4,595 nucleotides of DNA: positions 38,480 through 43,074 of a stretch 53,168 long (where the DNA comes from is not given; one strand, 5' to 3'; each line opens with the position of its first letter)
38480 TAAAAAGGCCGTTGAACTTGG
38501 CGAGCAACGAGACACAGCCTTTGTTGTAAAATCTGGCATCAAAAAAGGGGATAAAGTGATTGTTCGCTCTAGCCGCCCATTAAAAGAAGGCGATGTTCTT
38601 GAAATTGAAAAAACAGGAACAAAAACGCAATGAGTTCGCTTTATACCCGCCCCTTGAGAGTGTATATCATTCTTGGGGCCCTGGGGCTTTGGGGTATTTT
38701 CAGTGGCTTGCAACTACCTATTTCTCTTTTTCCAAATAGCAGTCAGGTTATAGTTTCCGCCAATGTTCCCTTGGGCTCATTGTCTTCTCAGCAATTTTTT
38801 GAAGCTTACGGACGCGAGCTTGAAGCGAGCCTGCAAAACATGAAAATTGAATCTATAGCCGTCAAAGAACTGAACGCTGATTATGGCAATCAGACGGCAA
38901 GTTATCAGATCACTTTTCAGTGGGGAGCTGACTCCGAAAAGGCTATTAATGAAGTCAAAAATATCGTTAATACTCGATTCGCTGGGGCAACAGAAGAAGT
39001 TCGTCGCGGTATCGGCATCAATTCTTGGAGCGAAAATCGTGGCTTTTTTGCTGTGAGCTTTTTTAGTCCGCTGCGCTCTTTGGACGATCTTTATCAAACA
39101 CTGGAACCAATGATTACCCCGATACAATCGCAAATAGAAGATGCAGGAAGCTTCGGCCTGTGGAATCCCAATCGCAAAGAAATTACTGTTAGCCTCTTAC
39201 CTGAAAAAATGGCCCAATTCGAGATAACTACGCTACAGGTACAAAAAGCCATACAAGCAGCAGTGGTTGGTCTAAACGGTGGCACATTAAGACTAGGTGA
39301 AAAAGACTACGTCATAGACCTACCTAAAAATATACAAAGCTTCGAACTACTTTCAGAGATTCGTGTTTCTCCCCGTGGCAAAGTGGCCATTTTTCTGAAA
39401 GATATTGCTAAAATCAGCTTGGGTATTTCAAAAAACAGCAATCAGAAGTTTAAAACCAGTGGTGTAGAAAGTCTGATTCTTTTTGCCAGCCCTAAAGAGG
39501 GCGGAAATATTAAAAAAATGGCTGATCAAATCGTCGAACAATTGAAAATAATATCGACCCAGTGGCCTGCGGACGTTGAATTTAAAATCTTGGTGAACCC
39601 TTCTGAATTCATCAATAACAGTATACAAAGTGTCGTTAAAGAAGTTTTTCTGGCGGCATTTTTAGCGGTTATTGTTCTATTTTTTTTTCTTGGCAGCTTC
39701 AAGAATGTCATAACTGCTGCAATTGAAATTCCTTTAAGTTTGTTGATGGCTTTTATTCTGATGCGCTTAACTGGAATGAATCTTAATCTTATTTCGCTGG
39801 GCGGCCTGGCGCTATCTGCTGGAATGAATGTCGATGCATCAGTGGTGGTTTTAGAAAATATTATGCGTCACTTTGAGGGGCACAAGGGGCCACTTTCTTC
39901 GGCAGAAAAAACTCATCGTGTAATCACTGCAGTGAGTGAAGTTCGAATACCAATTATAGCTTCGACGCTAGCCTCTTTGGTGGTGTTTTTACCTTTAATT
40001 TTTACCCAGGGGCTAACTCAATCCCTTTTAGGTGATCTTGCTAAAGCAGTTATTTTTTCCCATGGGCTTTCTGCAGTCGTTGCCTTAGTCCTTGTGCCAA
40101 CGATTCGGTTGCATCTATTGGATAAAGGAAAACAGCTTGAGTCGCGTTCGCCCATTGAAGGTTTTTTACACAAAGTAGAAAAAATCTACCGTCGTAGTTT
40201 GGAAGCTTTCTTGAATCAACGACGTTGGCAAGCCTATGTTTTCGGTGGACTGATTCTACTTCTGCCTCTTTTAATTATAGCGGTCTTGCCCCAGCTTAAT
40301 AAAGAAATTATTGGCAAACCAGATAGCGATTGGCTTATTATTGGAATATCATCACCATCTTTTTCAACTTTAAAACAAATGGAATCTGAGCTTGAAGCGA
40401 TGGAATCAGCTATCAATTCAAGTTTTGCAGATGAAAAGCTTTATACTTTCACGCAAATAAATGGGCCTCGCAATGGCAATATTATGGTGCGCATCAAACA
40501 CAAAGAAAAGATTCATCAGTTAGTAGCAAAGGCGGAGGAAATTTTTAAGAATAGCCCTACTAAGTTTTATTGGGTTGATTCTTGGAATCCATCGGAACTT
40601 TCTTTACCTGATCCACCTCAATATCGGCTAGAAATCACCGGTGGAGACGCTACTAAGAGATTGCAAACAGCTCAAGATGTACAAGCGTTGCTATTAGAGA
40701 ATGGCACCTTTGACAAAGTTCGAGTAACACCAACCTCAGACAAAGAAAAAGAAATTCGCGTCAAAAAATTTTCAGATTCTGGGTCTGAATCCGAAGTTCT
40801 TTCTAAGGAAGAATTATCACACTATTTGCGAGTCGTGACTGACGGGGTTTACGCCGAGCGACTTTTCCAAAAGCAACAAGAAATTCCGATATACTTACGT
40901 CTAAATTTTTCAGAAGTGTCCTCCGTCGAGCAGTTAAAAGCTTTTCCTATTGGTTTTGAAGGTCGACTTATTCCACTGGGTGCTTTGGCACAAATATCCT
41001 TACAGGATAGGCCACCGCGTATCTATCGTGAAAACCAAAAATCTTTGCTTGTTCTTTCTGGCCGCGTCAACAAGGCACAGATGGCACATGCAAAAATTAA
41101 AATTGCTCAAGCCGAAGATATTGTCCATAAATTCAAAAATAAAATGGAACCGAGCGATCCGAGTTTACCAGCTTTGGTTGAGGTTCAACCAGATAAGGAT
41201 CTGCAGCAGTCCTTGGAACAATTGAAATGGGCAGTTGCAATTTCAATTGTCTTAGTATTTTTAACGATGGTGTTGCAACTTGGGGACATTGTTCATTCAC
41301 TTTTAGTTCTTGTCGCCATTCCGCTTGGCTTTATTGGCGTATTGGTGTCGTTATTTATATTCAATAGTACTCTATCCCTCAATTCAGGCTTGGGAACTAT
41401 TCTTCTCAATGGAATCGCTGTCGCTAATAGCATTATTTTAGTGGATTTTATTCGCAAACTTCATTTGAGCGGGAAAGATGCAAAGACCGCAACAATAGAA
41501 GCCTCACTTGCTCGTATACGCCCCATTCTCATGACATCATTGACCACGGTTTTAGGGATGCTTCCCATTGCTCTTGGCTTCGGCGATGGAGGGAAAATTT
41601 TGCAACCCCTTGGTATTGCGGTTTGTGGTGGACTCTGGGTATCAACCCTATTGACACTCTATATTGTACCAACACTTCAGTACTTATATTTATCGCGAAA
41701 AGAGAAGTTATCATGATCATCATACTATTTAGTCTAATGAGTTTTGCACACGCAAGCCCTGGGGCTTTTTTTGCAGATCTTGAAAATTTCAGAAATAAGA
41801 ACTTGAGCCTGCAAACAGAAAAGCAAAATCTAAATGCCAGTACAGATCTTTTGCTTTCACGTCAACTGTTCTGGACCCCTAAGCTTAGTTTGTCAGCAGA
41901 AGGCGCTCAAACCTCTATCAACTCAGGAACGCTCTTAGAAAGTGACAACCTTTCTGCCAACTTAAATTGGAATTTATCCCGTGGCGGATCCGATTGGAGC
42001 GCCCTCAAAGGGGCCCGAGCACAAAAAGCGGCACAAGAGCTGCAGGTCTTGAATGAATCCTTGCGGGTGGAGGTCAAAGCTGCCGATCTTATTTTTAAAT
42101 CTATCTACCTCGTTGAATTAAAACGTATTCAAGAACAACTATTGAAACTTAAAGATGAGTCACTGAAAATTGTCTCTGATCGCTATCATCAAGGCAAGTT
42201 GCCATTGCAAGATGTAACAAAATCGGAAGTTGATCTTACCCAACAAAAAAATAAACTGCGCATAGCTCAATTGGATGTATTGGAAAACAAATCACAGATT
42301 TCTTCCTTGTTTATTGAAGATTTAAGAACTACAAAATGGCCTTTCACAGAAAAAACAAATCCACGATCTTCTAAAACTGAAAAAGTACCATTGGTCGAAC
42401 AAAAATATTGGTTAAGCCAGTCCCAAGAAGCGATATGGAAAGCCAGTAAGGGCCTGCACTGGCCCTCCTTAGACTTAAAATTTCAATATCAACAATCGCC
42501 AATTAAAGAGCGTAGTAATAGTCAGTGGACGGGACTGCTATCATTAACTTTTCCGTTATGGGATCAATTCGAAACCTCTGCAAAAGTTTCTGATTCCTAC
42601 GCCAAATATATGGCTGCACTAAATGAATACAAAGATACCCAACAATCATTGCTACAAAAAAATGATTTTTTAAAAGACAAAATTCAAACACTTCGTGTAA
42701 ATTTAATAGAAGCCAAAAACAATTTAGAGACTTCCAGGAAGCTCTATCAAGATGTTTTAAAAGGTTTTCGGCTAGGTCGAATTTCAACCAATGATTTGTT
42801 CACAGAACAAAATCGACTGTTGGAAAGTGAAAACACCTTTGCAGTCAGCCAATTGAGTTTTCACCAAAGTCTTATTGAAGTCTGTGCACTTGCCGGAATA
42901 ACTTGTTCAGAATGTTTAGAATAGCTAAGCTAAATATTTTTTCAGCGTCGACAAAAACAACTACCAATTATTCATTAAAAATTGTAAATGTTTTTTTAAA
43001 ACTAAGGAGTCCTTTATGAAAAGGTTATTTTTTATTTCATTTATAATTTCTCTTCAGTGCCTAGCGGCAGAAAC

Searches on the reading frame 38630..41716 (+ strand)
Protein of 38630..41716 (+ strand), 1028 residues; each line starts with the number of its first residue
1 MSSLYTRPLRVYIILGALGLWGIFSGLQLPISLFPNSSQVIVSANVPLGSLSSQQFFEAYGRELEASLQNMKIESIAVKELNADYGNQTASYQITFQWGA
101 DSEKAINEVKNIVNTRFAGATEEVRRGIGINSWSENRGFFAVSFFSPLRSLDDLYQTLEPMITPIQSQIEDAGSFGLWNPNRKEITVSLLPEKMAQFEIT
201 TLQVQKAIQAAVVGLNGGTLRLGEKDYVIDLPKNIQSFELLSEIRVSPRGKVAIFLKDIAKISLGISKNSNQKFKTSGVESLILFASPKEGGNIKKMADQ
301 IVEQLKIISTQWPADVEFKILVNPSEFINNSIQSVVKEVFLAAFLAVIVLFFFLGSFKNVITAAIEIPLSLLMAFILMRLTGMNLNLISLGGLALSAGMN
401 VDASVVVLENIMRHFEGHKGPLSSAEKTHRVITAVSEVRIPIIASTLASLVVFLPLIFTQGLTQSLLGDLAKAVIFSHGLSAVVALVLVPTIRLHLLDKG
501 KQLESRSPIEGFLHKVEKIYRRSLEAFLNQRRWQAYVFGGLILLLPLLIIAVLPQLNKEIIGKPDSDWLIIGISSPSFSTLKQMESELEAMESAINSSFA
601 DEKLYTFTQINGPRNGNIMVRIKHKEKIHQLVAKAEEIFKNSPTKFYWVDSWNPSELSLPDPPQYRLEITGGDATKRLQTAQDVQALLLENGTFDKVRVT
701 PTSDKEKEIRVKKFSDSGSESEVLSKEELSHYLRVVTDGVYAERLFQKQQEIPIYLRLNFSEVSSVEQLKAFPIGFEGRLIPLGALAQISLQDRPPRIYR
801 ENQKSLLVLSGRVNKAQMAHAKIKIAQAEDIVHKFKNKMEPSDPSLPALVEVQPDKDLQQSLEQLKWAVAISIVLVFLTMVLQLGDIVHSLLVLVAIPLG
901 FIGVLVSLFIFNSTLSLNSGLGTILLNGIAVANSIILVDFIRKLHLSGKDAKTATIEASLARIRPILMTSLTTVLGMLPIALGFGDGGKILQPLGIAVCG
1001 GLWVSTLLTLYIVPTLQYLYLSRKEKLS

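Call 90: search_protein_families(library=pfam, proteins=[window:38630-41716:+], max_evalue=0.001)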
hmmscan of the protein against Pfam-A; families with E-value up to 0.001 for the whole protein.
window:38630-41716:+ (1028 aa): 2 families
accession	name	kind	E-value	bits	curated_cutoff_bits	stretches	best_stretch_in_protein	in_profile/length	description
PF00873.25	ACR_tran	-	6.1e-156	521.2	28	1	7-1017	8-1017/1021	AcrB/AcrD/AcrF family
PF03176.21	MMPL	-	3.1e-06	26.8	20.5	1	861-1018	141-300/333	MMPL family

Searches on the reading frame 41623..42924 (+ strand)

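Call 37: search_protein_families(library=pfam, proteins=[window:41623-42924:+], max_evalue=0.01)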
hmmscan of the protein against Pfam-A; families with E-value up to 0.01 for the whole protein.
window:41623-42924:+ (433 aa): 1 family
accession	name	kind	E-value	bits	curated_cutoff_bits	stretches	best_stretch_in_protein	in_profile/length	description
PF02321.23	OEP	-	1.5e-30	106.9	22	2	55-229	7-185/187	Outer membrane efflux protein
